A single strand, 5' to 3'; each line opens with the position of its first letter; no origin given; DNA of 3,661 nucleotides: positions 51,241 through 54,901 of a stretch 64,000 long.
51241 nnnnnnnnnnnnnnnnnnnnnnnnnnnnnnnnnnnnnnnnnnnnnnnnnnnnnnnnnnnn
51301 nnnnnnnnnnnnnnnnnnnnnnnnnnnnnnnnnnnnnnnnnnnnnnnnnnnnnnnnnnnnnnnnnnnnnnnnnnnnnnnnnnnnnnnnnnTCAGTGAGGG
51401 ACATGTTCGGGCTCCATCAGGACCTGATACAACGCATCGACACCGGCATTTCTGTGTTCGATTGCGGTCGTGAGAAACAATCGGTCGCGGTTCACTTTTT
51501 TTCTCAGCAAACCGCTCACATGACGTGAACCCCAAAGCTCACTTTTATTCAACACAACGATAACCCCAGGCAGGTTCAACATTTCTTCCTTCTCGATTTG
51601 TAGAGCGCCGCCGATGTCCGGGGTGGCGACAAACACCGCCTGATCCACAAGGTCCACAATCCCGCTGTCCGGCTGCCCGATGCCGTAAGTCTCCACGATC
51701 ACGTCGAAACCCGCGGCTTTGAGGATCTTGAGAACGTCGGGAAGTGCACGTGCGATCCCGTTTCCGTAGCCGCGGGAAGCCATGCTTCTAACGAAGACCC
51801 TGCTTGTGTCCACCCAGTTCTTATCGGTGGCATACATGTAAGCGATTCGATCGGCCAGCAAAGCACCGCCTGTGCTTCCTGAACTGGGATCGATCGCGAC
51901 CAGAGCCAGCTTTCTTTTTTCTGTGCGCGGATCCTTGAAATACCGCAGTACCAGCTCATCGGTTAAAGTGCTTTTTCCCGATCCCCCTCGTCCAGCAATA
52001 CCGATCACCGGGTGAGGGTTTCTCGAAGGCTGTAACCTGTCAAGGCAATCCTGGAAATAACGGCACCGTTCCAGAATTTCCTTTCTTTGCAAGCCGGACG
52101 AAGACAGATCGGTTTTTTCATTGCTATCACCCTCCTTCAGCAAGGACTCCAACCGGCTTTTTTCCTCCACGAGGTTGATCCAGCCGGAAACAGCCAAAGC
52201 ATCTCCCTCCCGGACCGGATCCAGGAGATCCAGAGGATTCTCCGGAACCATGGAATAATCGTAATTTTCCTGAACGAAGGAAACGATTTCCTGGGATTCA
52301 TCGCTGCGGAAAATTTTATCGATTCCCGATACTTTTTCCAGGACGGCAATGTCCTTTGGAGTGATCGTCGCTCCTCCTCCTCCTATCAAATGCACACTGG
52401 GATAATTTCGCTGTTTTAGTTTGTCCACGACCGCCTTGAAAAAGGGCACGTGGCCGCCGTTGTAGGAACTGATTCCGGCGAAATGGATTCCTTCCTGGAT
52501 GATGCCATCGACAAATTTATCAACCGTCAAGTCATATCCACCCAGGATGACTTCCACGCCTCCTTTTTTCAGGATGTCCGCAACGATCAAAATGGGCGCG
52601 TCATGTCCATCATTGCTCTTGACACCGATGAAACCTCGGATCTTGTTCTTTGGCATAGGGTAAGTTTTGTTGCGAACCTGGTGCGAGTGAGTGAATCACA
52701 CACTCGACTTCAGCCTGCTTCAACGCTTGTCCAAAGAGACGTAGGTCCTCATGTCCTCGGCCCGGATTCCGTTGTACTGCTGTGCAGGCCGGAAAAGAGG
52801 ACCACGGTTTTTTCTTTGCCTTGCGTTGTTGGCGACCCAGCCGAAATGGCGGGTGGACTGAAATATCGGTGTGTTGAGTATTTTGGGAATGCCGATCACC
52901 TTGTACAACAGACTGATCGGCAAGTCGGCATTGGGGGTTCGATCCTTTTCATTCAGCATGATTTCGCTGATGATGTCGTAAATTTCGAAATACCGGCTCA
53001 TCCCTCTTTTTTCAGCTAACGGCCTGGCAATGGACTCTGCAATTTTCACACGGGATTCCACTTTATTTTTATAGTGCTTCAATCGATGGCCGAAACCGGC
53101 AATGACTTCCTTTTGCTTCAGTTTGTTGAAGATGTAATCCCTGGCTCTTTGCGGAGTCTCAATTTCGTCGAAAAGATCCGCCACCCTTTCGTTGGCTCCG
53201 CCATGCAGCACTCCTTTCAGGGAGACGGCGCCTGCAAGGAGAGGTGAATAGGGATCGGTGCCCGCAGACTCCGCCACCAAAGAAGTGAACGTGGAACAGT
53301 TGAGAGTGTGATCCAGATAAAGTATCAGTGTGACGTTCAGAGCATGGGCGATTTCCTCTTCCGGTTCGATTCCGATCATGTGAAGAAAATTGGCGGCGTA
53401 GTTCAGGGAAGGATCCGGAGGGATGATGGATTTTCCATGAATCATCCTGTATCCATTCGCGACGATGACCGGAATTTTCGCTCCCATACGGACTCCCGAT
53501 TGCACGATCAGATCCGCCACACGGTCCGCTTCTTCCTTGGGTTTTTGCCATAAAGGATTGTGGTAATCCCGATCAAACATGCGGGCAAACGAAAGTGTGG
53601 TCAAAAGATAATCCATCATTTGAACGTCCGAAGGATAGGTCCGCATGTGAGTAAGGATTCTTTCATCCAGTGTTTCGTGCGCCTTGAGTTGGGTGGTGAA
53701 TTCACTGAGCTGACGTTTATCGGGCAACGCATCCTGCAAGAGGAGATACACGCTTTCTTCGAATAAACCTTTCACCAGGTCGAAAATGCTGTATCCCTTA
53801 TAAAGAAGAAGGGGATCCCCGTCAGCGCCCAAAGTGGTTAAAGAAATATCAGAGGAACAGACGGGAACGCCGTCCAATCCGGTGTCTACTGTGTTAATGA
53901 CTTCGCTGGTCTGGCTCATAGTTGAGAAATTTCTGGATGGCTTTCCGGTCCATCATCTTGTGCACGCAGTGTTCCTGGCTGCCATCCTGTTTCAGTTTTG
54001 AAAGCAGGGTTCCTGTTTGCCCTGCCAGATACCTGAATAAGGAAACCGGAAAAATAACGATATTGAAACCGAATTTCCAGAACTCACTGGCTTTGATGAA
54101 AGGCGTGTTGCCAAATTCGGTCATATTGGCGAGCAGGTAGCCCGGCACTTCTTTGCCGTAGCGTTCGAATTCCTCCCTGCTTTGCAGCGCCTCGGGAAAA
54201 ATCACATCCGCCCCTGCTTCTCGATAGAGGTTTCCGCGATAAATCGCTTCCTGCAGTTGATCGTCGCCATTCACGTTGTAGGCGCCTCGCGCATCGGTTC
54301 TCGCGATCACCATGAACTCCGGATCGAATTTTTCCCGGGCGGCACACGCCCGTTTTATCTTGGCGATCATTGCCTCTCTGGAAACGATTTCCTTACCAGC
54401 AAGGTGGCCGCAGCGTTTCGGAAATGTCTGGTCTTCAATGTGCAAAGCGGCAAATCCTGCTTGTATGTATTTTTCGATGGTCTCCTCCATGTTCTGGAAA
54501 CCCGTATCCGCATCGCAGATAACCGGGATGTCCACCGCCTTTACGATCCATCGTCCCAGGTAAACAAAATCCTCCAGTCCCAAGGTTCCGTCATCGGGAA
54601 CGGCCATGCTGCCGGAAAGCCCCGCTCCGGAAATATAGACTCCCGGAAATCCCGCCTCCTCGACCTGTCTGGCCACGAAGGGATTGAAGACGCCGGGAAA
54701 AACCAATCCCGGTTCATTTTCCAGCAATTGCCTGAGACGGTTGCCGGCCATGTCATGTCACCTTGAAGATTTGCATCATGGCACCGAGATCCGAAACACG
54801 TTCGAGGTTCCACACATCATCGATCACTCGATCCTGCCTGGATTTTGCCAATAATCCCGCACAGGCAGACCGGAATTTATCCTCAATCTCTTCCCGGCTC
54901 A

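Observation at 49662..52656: IcmF-type acyl-CoA mutase split into a B12-domain+MeaB fusion and a separate catalytic subunit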

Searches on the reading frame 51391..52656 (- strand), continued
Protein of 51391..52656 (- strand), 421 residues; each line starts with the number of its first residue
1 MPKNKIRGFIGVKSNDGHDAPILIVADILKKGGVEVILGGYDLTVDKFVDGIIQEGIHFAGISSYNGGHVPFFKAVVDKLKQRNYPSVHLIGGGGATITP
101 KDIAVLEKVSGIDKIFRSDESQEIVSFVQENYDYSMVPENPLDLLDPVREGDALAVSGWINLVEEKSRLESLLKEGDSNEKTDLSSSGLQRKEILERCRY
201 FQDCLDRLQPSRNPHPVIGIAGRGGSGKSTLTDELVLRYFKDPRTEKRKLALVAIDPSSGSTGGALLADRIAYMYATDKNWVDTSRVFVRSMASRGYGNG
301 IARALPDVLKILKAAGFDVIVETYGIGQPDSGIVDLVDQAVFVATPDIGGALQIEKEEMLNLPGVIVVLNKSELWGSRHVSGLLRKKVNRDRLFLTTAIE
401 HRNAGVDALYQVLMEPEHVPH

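Call 74: fold_search(model_id=the predicted structure, library=pdb)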
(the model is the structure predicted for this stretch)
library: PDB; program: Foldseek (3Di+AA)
matches with E <= 10: 1697; with E <= 0.001: 114
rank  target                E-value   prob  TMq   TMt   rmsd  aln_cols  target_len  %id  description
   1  4xc8_B                9.7e-34  1.00  0.77  0.32   4.1       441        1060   32  Isobutyryl-CoA mutase fused with bound butyryl-CoA, GDP, and Mg and without cobalamin (apo-IcmF/GDP) (released 2015-02-11)
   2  5cjt_B                2.2e-33  1.00  0.78  0.32   4.0       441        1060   31  Isobutyryl-CoA mutase fused with bound adenosylcobalamin, GDP, Mg (holo-IcmF/GDP), and substrate isobutyryl-coenzyme A (released 2015-09-09)
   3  5cjv_B                2.7e-33  1.00  0.78  0.32   4.0       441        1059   31  Isobutyryl-CoA mutase fused with bound adenosylcobalamin, GDP, Mg (holo-IcmF/GDP), and substrate isovaleryl-coenzyme A (released 2015-09-09)
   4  5cju_B                7.3e-33  1.00  0.78  0.32   4.0       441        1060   31  Isobutyryl-CoA mutase fused with bound adenosylcobalamin, GDP, Mg (holo-IcmF/GDP), and substrate n-butyryl-coenzyme A (released 2015-09-09)
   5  5cjt_A                1.2e-32  1.00  0.77  0.31   5.3       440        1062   32  Isobutyryl-CoA mutase fused with bound adenosylcobalamin, GDP, Mg (holo-IcmF/GDP), and substrate isobutyryl-coenzyme A (released 2015-09-09)
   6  4xc6_A                1.8e-32  1.00  0.77  0.31   5.3       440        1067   32  Isobutyryl-CoA mutase fused with bound adenosylcobalamin, GDP, and Mg (holo-IcmF/GDP) (released 2015-02-11)
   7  4xc6_B                2.3e-32  1.00  0.78  0.32   4.2       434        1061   32  Isobutyryl-CoA mutase fused with bound adenosylcobalamin, GDP, and Mg (holo-IcmF/GDP) (released 2015-02-11)
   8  5cjv_A                2.3e-32  1.00  0.76  0.31   5.3       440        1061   32  Isobutyryl-CoA mutase fused with bound adenosylcobalamin, GDP, Mg (holo-IcmF/GDP), and substrate isovaleryl-coenzyme A (released 2015-09-09)
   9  5cju_A                2.8e-32  1.00  0.77  0.31   5.3       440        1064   32  Isobutyryl-CoA mutase fused with bound adenosylcobalamin, GDP, Mg (holo-IcmF/GDP), and substrate n-butyryl-coenzyme A (released 2015-09-09)
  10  5cjw_A                6.2e-32  1.00  0.77  0.31   5.3       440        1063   32  Isobutyryl-CoA mutase fused with bound adenosylcobalamin, GDP, Mg (holo-IcmF/GDP), and substrate pivalyl-coenzyme A (released 2015-09-09)
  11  4xc8_A                7.4e-32  1.00  0.76  0.32   4.4       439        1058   31  Isobutyryl-CoA mutase fused with bound butyryl-CoA, GDP, and Mg and without cobalamin (apo-IcmF/GDP) (released 2015-02-11)
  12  4xc7_B                3.0e-31  1.00  0.77  0.32   4.1       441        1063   32  Isobutyryl-CoA mutase fused with bound butyryl-CoA and without cobalamin or GDP (apo-IcmF) (released 2015-02-11)
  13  4xc7_A                3.0e-29  1.00  0.76  0.32   4.1       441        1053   32  Isobutyryl-CoA mutase fused with bound butyryl-CoA and without cobalamin or GDP (apo-IcmF) (released 2015-02-11)
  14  8ssl_A                6.8e-29  1.00  0.74  0.31   5.7       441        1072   32  Isobutyryl-CoA mutase fused Q341A in the presence of GTP (released 2024-05-08)
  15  8dpb_A                4.6e-12  1.00  0.48  0.61   4.1       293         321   26  MeaB in complex with the cobalamin-binding domain of its target mutase with GMPPCP bound (released 2023-03-01)
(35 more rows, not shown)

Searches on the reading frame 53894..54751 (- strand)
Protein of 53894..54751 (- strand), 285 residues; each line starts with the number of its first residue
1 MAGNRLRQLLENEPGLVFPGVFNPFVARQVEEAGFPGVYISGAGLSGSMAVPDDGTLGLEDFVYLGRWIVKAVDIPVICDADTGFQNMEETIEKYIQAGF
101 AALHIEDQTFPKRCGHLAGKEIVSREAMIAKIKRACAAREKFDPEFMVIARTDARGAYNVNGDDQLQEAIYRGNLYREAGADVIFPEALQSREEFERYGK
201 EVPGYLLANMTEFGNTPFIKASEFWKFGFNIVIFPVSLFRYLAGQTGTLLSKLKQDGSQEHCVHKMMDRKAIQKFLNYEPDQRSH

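Call 9: search_protein_families(library=pfam, proteins=[window:53894-54751:-], max_evalue=0.001)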
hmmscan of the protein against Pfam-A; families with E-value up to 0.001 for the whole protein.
window:53894-54751:- (285 aa): 2 families
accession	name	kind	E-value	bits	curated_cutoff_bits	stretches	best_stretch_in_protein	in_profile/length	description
PF13714.12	PEP_mutase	-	2.9e-43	148.6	31.5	1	6-245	1-231/240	Phosphoenolpyruvate phosphomutase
PF00463.27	ICL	-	7e-12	45.1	26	1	76-158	151-237/526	Isocitrate lyase family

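Call 68: search_protein_families(library=ncbifam, proteins=[window:53894-54751:-], max_evalue=1e-10)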
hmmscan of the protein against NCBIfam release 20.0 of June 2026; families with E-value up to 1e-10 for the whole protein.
window:53894-54751:- (285 aa): 8 families
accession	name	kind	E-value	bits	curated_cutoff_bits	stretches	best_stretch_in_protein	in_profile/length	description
TIGR02317.1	prpB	equivalog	2.9e-88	295.8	354.4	1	3-279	2-273/285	methylisocitrate lyase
NF008455.0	PRK11320.1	equivalog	8.1e-68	228.8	353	1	2-279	7-280/295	methylisocitrate lyase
TIGR02319.1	CPEP_Pphonmut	equivalog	1.4e-49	168.9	420.05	1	6-266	8-264/294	carboxyvinyl-carboxyphosphonate phosphorylmutase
TIGR02321.1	Pphn_pyruv_hyd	equivalog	1.1e-30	106.7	374.4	1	19-190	20-189/290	phosphonopyruvate hydrolase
TIGR02320.1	PEP_mutase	equivalog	1.3e-24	86.7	319.55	1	6-274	1-278/284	phosphoenolpyruvate mutase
NF011645.0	PRK15063.1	equivalog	4.8e-15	55.3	562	1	75-163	148-240/430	isocitrate lyase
TIGR01346.1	isocit_lyase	equivalog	1.3e-14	53.5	275.9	1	75-162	151-242/527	isocitrate lyase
NF005074.0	PRK06498.1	equivalog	2.9e-11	42.7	446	1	75-157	179-266/531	isocitrate lyase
